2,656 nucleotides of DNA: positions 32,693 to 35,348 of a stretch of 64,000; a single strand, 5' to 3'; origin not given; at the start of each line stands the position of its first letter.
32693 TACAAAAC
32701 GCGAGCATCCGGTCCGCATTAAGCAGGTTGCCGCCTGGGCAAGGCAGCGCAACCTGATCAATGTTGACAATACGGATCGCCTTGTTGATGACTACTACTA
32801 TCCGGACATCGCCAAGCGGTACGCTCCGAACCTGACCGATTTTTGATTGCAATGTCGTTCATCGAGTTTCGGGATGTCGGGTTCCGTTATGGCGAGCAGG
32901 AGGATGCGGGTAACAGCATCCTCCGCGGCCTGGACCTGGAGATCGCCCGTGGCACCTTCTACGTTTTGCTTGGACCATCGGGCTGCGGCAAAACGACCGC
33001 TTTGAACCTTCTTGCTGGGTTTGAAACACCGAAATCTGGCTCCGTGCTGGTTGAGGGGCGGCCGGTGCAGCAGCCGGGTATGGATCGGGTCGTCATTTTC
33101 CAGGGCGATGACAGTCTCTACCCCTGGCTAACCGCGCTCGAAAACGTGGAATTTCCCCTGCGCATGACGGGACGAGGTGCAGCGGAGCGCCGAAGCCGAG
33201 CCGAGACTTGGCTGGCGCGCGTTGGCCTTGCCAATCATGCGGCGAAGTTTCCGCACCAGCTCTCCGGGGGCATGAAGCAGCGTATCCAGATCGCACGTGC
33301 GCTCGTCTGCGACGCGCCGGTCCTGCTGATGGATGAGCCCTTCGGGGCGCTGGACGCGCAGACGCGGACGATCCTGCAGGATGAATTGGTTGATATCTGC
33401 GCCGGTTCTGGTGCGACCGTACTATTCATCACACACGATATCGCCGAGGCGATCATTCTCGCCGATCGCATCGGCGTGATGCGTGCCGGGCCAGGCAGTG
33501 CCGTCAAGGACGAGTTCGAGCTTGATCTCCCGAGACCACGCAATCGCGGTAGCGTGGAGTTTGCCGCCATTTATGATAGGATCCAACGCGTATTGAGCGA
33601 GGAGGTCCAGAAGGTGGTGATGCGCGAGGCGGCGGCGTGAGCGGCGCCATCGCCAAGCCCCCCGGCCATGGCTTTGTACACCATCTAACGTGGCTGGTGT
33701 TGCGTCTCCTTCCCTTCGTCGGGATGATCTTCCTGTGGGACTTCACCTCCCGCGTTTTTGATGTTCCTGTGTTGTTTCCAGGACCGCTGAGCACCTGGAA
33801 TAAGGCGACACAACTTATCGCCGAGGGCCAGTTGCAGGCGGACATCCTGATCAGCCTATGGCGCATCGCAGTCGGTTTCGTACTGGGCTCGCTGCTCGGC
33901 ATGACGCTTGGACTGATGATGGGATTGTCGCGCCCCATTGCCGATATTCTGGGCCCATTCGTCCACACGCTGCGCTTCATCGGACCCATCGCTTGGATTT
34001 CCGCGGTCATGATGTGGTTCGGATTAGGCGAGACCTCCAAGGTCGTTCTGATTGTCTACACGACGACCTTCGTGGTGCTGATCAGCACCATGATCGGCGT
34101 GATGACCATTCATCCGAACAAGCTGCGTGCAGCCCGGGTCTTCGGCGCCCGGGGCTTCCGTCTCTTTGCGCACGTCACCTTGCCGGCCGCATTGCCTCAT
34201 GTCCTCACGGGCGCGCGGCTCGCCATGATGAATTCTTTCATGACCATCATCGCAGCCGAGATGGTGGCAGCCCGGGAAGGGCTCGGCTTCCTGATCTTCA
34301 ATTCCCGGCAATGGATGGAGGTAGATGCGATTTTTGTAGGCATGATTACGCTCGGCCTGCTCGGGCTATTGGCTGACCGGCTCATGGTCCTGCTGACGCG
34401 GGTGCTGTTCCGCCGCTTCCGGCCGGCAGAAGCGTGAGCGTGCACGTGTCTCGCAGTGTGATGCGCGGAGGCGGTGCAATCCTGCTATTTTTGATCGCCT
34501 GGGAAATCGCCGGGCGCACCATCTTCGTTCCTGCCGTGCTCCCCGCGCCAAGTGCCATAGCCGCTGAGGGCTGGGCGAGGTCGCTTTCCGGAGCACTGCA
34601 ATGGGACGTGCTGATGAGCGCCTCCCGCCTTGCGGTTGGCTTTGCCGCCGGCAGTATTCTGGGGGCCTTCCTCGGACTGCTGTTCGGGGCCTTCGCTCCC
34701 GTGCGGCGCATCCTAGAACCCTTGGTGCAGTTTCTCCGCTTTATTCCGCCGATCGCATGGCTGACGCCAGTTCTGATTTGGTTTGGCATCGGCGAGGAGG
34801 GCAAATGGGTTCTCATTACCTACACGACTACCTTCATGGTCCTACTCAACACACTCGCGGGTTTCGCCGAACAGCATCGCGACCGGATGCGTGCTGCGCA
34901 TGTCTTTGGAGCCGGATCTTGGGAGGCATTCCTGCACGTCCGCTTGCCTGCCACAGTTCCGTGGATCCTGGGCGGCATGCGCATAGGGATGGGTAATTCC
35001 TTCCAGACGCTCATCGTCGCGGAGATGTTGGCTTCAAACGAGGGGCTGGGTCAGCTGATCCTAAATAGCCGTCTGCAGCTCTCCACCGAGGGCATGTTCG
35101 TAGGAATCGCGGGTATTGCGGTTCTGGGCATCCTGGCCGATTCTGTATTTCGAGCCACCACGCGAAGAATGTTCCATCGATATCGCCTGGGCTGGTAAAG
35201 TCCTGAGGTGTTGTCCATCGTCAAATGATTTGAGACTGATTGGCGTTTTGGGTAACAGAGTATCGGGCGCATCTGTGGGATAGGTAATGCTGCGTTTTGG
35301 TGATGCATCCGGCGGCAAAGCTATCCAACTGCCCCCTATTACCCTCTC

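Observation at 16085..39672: Conserved palindromic motif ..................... marks cassette and island edges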

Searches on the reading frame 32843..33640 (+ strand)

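Call 74: search_protein_families(library=pfam, proteins=[window:32843-33640:+], max_evalue=0.1)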
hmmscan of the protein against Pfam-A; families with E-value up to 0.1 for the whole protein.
window:32843-33640:+ (265 aa): 9 families
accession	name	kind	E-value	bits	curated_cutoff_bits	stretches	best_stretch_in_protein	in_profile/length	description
PF00005.33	ABC_tran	-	2.1e-32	113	25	1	27-167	1-136/137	ABC transporter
PF13304.12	AAA_21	-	3.3e-08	34.4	27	1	137-200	235-300/304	AAA domain, putative AbiEii toxin, Type IV TA system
PF13191.12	AAA_16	-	0.004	18.1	32.6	1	36-178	23-152/167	AAA ATPase domain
PF13401.12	AAA_22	-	0.0053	17.5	27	1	37-71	5-33/130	AAA domain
PF03215.21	Rad17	-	0.0056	17.1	23.8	1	32-59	40-67/186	Rad17 P-loop domain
PF13521.12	AAA_28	-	0.014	16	27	1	40-60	2-22/164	AAA domain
PF13481.12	AAA_25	-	0.016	15.3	27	1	34-90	30-82/195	AAA domain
PF03193.22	RsgA_GTPase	-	0.019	15.3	30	1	36-61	105-130/174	RsgA GTPase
PF25199.1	nSTAND_NTPase5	-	0.046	14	34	0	35-55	39-59/145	Novel STAND NTPase 5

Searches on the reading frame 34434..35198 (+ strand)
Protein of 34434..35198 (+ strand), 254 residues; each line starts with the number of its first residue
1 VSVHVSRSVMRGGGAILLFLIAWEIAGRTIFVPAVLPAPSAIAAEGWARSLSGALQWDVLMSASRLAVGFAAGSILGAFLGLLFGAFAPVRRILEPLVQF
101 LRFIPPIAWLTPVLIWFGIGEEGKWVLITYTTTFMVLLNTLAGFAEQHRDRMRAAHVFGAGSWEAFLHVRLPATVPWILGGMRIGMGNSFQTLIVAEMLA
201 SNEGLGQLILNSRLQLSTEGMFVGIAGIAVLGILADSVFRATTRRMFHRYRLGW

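Call 74: search_protein_families(library=pfam, proteins=[window:34434-35198:+], max_evalue=0.1)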
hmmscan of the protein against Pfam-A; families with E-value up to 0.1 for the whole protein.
window:34434-35198:+ (254 aa): 3 families
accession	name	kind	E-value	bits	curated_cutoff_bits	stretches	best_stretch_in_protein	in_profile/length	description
PF00528.27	BPD_transp_1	-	2.6e-26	92.9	26.4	1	74-247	2-183/184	Binding-protein-dependent transport system inner membrane component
PF10247.14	Romo1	-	0.016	16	27.6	1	64-92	4-32/66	Reactive mitochondrial oxygen species modulator 1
PF19180.5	DUF5862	-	0.03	14.6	33.3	0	67-86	38-57/68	Family of unknown function (DUF5862)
